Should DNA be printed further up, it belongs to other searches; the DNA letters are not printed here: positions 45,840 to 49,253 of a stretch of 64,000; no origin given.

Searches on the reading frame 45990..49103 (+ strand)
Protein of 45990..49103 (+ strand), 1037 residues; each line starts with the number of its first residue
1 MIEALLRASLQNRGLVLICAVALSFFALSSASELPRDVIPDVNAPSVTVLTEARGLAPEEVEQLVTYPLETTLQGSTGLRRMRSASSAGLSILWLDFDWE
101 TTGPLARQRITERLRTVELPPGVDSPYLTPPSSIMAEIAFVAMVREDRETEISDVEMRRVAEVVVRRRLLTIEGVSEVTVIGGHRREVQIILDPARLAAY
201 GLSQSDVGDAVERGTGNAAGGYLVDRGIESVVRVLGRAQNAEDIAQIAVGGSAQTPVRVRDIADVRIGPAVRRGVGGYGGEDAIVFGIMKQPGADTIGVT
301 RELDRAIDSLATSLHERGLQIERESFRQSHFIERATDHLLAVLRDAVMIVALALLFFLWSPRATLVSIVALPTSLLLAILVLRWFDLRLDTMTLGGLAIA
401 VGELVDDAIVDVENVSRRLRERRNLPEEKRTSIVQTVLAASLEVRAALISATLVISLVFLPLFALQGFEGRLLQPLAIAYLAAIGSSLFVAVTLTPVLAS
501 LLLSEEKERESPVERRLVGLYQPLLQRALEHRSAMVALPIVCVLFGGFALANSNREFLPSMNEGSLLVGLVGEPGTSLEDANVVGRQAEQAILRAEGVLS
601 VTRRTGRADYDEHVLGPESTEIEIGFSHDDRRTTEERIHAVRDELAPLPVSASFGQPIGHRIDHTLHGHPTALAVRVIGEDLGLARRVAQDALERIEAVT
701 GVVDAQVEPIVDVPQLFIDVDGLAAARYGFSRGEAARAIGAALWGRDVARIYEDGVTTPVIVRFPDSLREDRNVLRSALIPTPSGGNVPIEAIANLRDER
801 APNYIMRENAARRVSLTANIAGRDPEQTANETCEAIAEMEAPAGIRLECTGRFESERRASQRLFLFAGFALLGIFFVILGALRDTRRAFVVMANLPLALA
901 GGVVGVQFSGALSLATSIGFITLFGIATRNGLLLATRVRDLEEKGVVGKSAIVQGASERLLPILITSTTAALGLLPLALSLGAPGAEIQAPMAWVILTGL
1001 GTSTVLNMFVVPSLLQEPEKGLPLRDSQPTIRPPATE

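Call 34: search_protein_families(library=pfam, proteins=[window:45990-49103:+], max_evalue=0.001)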
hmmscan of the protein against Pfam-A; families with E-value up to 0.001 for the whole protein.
window:45990-49103:+ (1037 aa): 2 families
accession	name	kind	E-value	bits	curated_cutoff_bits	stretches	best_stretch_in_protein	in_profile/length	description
PF00873.25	ACR_tran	-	1.4e-218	728.7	28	1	7-1014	3-1016/1021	AcrB/AcrD/AcrF family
PF02355.23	SecD_SecF_C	-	1.6e-06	28.1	20.5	1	338-495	33-183/189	Protein export membrane protein SecD/SecF, C-terminal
